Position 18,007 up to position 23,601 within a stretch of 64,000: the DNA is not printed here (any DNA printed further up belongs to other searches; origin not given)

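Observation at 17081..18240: Poly-A(10) slippery run at the 3' end of tssM links it in the -1 frame to a 380-aa Ig-like-repeat ORF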

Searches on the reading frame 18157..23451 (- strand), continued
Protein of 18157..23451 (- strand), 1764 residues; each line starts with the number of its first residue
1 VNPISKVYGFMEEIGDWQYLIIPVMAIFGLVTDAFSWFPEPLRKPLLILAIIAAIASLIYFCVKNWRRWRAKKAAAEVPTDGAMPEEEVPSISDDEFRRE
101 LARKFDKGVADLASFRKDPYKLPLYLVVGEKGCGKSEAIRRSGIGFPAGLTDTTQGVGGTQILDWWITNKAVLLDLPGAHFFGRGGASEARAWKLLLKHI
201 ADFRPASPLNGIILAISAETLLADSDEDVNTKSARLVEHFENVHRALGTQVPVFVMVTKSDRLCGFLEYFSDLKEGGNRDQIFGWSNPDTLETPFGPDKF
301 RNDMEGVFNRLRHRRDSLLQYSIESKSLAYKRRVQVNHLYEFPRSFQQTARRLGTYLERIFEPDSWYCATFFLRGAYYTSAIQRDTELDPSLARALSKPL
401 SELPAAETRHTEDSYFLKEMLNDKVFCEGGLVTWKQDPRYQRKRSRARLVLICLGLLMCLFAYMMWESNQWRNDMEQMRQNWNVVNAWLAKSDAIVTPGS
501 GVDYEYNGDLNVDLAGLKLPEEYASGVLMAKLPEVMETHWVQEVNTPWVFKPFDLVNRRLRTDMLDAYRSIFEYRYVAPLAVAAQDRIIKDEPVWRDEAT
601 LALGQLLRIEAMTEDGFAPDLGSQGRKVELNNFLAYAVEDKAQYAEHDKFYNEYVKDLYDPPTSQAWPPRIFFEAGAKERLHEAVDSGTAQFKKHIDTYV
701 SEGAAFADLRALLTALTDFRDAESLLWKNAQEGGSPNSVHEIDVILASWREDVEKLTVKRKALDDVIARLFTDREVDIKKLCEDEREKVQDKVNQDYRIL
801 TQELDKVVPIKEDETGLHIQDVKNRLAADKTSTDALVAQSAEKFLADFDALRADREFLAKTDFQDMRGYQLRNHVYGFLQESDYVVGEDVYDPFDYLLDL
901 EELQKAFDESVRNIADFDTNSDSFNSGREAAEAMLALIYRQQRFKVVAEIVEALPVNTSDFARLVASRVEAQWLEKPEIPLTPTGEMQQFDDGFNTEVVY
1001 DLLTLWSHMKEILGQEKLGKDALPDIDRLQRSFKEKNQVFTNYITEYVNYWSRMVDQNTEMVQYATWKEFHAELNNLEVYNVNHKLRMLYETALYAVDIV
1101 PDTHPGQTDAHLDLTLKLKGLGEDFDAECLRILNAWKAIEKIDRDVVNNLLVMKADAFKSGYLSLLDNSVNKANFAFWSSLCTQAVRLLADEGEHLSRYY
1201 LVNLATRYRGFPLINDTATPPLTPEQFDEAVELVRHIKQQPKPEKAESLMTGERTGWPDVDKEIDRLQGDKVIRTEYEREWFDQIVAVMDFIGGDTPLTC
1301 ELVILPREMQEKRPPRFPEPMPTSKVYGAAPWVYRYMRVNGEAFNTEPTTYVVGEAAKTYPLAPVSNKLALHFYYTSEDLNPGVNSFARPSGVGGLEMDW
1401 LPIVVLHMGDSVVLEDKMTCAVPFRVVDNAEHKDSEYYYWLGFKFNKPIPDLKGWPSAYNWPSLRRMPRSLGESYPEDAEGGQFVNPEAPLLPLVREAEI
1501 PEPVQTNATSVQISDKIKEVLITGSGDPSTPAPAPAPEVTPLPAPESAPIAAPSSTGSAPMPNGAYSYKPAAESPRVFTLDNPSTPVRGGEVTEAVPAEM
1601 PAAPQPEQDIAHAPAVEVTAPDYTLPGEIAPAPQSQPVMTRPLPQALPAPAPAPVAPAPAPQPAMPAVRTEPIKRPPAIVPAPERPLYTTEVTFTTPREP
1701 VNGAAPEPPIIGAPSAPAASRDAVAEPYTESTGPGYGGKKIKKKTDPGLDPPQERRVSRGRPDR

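Call 41: find_homologous_proteins(query=window:18157-23451:-, max_evalue=1e-10)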
Query window:18157-23451:- (1764 aa): 308 proteins with E <= 1e-10 among 8000 candidates; the best 120 are listed.
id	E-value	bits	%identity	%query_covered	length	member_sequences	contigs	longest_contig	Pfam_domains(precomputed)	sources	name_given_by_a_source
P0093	0.0e+0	3504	85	100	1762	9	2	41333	PF14331.12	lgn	-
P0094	0.0e+0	3086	77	100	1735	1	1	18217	PF14331.12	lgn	-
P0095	0.0e+0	2626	66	100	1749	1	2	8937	PF14331.12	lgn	-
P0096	0.0e+0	2585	65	100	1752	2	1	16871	PF14331.12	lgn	-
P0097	0.0e+0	2490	62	99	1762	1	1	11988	PF14331.12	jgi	-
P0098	0.0e+0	2480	62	100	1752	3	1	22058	PF14331.12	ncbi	-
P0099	0.0e+0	2465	62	100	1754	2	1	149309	PF14331.12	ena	-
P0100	0.0e+0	2132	64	82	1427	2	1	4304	PF14331.12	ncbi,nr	ncbi:MAG: hypothetical protein L3K26_09135, partial [Candidatus Hydrogenedentes bacterium]|nr:hypoth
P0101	6.2e-105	370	27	81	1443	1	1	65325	PF14331.12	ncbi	-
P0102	6.2e-104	367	33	37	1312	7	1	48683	PF14331.12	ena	-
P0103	1.9e-101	359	31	37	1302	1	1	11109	PF14331.12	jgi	jgi:hypothetical protein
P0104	5.4e-97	344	25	80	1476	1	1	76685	PF14331.12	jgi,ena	-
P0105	2.6e-92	328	32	35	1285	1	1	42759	PF14331.12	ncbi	-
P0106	7.5e-91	324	33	30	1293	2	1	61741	PF14331.12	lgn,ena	-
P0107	1.2e-90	323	29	50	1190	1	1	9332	PF14331.12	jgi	jgi:hypothetical protein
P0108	1.9e-90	322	30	45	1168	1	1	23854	PF14331.12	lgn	-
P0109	1.0e-86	310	34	33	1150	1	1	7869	PF14331.12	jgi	jgi:hypothetical protein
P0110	1.9e-86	309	30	40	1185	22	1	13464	PF14331.12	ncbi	-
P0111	4.8e-86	308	31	40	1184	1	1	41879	PF14331.12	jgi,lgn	jgi:hypothetical protein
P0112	1.8e-84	302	31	34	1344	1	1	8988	PF14331.12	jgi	jgi:hypothetical protein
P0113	1.7e-83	299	28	44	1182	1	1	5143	PF14331.12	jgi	-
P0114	3.8e-82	295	34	31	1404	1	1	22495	PF14331.12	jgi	jgi:hypothetical protein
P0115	1.2e-79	286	30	43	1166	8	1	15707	PF14331.12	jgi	jgi:hypothetical protein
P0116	1.8e-79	286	31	33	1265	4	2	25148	PF14331.12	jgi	jgi:IcmF-related N-terminal domain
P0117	3.6e-79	285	31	33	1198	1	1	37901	PF14331.12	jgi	jgi:hypothetical protein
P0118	4.3e-79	285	38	26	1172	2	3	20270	PF14331.12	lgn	-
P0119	6.0e-79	284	32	33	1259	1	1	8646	PF14331.12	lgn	-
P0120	8.8e-79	284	34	31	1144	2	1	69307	PF14331.12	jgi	jgi:hypothetical protein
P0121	1.3e-78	283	32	34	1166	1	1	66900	PF14331.12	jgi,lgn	jgi:hypothetical protein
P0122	2.6e-78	282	32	31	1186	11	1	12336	PF14331.12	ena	-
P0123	2.8e-78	282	31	34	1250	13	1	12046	PF14331.12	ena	-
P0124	4.2e-78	281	31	31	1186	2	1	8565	PF14331.12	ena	-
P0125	4.2e-78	281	33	32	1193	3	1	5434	PF14331.12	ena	-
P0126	4.4e-77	278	33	32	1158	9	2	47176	PF14331.12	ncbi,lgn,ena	-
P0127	1.2e-76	277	30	40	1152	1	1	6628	PF14331.12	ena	-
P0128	1.2e-76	276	33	32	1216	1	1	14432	PF14331.12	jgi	jgi:hypothetical protein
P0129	1.2e-76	276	33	32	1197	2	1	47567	PF14331.12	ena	-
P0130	2.1e-76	276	34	29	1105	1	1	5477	PF14331.12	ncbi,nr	ncbi:MAG TPA: type VI secretion protein IcmF/TssM N-terminal domain-containing protein, partial [Ver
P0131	3.5e-76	275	36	23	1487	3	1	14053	PF14331.12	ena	-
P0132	2.9e-75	272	38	20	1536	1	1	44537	PF14331.12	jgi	jgi:IcmF-related N-terminal domain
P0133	2.9e-75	272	31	34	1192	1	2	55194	PF14331.12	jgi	jgi:hypothetical protein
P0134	9.0e-75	270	32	32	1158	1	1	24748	PF14331.12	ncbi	-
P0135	1.1e-74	270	34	29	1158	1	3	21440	PF14331.12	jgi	-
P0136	1.2e-74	270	35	26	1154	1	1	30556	PF14331.12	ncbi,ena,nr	ncbi:MAG TPA: hypothetical protein DCY13_19535 [Verrucomicrobiales bacterium]|nr:hypothetical protei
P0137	1.2e-74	270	27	44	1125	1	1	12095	PF14331.12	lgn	-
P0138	3.2e-74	268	36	26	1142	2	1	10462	PF14331.12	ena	-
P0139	3.6e-73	265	31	33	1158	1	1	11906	PF14331.12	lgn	-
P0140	1.3e-72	263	37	22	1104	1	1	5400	PF14331.12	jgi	jgi:hypothetical protein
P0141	2.9e-71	259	33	31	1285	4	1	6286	PF14331.12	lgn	-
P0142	7.5e-71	257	35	25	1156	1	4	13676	PF14331.12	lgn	-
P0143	1.2e-70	257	29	37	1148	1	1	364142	PF14331.12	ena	-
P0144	2.4e-70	256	31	32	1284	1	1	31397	PF14331.12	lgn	-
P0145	9.8e-70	254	38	22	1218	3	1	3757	PF14331.12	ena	-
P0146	2.0e-69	253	30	32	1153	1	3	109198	PF14331.12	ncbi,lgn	ncbi:MAG: type VI secretion protein IcmF/TssM N-terminal domain-containing protein [Opitutaceae bact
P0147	8.6e-69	250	37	22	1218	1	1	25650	PF14331.12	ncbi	-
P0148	8.9e-69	250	35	25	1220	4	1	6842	PF14331.12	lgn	-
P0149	1.2e-68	250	33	27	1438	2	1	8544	PF14331.12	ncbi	ncbi:MAG: type VI secretion protein IcmF/TssM N-terminal domain-containing protein [Planctomycetota 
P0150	5.8e-66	241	36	22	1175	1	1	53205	PF14331.12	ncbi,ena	-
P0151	3.4e-64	235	28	43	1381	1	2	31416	PF14331.12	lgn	-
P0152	3.0e-48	182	34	21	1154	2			PF06744.19,PF06761.18,PF14331.12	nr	nr:type VI secretion system membrane subunit TssM [Halomonas campisalis]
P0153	5.6e-46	175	33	22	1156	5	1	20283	PF06744.19,PF06761.18,PF14331.12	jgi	jgi:type VI secretion system protein ImpL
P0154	1.8e-44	170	31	27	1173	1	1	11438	PF06744.19,PF21070.3,PF06761.18,PF14331.12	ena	-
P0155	3.5e-44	169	31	22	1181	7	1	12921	PF06744.19,PF21070.3,PF06761.18,PF14331.12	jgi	-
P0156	5.7e-44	168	30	25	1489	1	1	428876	PF14331.12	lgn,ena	-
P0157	5.7e-43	165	32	22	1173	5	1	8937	PF06744.19,PF21070.3,PF06761.18,PF14331.12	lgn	-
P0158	9.1e-43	164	29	24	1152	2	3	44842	PF06744.19,PF06761.18,PF14331.12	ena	-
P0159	5.9e-42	161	30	24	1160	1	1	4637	PF06744.19,PF06761.18,PF14331.12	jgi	jgi:type VI secretion system protein ImpL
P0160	9.0e-42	161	29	23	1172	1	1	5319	PF06744.19,PF06761.18,PF14331.12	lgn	-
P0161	2.7e-41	159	30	26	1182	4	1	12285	PF06744.19,PF21070.3,PF06761.18,PF14331.12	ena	-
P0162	3.1e-41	159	31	23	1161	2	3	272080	PF06744.19,PF06761.18,PF14331.12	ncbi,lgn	ncbi:MAG: type VI secretion system membrane subunit TssM [Aquisalimonadaceae bacterium]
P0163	5.1e-41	158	31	23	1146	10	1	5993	PF06744.19,PF06761.18,PF14331.12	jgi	jgi:type VI secretion system protein ImpL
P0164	9.5e-41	157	31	21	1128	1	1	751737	PF06744.19,PF06761.18,PF14331.12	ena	-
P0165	9.8e-41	157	32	22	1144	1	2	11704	PF06744.19,PF06761.18,PF14331.12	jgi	jgi:type VI secretion system protein ImpL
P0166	1.3e-40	157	30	22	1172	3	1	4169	PF06744.19,PF06761.18,PF14331.12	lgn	-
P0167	1.5e-40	157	30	22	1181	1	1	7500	PF06744.19,PF21070.3,PF06761.18,PF14331.12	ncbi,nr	ncbi:MAG: type VI secretion system membrane subunit TssM [Thiobacillus sp.]|nr:type VI secretion sys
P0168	1.6e-40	157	28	27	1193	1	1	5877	PF06744.19,PF06761.18,PF14331.12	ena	-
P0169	2.1e-40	156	28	25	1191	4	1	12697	PF06744.19,PF06761.18,PF14331.12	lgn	-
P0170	5.8e-40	155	27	25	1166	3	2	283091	PF06744.19,PF21070.3,PF06761.18,PF14331.12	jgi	jgi:type VI secretion system protein ImpL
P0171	7.0e-40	155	30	25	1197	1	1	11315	PF06744.19,PF21070.3,PF06761.18,PF14331.12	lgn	-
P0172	2.7e-39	153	30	22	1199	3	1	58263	PF06744.19,PF21070.3,PF06761.18,PF14331.12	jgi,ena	-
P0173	2.7e-39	153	35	18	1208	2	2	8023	PF06744.19,PF21070.3,PF06761.18,PF14331.12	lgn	-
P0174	3.7e-39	152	31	23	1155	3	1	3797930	PF06744.19,PF06761.18,PF14331.12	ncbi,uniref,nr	ncbi:type VI secretion system membrane subunit TssM [Sphingomonas sp. S2-65]|uniref:type VI secretio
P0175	1.2e-38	151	33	18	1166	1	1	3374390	PF06744.19,PF06761.18,PF14331.12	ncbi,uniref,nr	ncbi:type VI secretion protein [Massilia sp. KIM]|uniref:type VI secretion system membrane subunit T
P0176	1.2e-38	151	28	27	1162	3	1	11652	PF06744.19,PF06761.18,PF14331.12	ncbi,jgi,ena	jgi:type VI secretion system protein ImpL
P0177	2.1e-38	150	33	20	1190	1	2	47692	PF06744.19,PF21070.3,PF06761.18,PF14331.12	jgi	jgi:type VI secretion system protein ImpL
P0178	2.8e-38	149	29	20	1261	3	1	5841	PF06744.19,PF21070.3,PF06761.18,PF14331.12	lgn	-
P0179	2.8e-38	149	29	26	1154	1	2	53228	PF06744.19,PF06761.18,PF14331.12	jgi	jgi:type VI secretion system protein ImpL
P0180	3.4e-38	149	30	25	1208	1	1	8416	PF06744.19,PF21070.3,PF06761.18,PF14331.12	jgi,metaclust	metaclust:\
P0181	3.5e-38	149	31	21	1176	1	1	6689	PF06744.19,PF21070.3,PF06761.18,PF14331.12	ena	-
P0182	5.2e-38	148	29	26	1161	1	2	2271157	PF06744.19,PF21070.3,PF06761.18,PF14331.12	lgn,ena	-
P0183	6.2e-38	148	29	23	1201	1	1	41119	PF06744.19,PF21070.3,PF06761.18,PF14331.12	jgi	jgi:type VI secretion system protein ImpL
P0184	6.3e-38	148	28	27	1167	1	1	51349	PF06744.19,PF21070.3,PF06761.18,PF14331.12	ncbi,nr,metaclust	ncbi:hypothetical protein AB833_15180 [Chromatiales bacterium (ex Bugula neritina AB1)]|nr:hypotheti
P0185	6.6e-38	148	30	21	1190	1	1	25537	PF06744.19,PF21070.3,PF06761.18,PF14331.12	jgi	jgi:type VI secretion system protein ImpL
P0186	7.6e-38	148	30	21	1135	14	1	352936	PF06744.19,PF06761.18,PF14331.12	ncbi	ncbi:MAG: type VI secretion system membrane subunit TssM [Gammaproteobacteria bacterium]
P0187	9.5e-38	148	29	26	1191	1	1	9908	PF06744.19,PF06761.18,PF14331.12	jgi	jgi:type VI secretion system protein ImpL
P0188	9.6e-38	148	29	27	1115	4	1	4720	PF06744.19,PF06761.18,PF14331.12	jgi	-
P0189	9.9e-38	147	34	20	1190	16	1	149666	PF06744.19,PF06761.18,PF14331.12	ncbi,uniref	ncbi:type VI secretion system membrane subunit TssM [Paraburkholderia sediminicola]|uniref:type VI s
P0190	1.2e-37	147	32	20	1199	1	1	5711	PF06744.19,PF06761.18,PF14331.12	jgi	jgi:type VI secretion system protein ImpL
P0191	1.3e-37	147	29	28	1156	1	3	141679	PF06744.19,PF06761.18,PF14331.12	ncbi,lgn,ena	-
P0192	1.4e-37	147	30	24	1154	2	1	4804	PF06744.19,PF06761.18,PF14331.12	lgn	-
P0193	1.6e-37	147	29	23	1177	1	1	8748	PF06744.19,PF06761.18,PF14331.12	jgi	jgi:type VI secretion system protein ImpL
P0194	1.9e-37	147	31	22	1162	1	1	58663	PF06744.19,PF06761.18,PF14331.12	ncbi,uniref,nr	ncbi:type VI secretion system membrane subunit TssM [Duganella callida]|uniref:Type VI secretion sys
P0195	2.0e-37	146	30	23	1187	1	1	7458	PF06744.19,PF21070.3,PF06761.18,PF14331.12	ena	-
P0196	2.1e-37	146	28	25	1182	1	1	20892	PF06744.19,PF21070.3,PF06761.18,PF14331.12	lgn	-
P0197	2.1e-37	146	29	26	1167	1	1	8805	PF06744.19,PF06761.18,PF14331.12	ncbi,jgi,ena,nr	ncbi:MAG TPA: type VI secretion system membrane subunit TssM [Burkholderiales bacterium]|nr:type VI 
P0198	2.4e-37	146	30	19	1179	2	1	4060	PF06744.19,PF21070.3,PF06761.18,PF14331.12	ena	-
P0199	2.5e-37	146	28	31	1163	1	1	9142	PF06744.19,PF06761.18,PF14331.12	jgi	-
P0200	3.0e-37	146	30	24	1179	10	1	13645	PF06744.19,PF06761.18,PF14331.12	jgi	jgi:type VI secretion system protein ImpL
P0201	3.4e-37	146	33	18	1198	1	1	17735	PF06744.19,PF06761.18,PF14331.12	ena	-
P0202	3.5e-37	146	31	18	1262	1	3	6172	PF06744.19,PF21070.3,PF06761.18,PF14331.12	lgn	-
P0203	4.0e-37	145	28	26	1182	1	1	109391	PF06744.19,PF21070.3,PF06761.18,PF14331.12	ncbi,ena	-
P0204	4.6e-37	145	29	22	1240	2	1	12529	PF06744.19,PF21070.3,PF06761.18,PF14331.12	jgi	jgi:type VI secretion system protein ImpL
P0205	6.0e-37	145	28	27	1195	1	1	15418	PF06744.19,PF21070.3,PF06761.18,PF14331.12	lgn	-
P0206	9.0e-37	144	32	18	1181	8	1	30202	PF06744.19,PF21070.3,PF06761.18,PF14331.12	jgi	jgi:type VI secretion system protein ImpL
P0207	1.2e-36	144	31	20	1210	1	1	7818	PF06744.19,PF06761.18,PF14331.12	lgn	-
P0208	1.3e-36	144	30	21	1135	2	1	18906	PF06761.18,PF14331.12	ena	-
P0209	1.4e-36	144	29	22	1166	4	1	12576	PF06744.19,PF21070.3,PF06761.18,PF14331.12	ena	-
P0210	1.4e-36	144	26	26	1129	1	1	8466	PF06761.18,PF14331.12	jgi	jgi:type VI secretion system protein ImpL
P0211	1.8e-36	143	31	22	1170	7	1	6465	PF06744.19,PF06761.18,PF14331.12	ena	-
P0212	1.9e-36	143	29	21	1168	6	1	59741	PF06744.19,PF21070.3,PF06761.18,PF14331.12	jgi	jgi:type VI secretion system protein ImpL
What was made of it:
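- On TssM / IcmF (T6SS-i membrane-complex subunit): Proteobacterial hits carry PF06744 and PF06761, but this clade does not (call 41).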
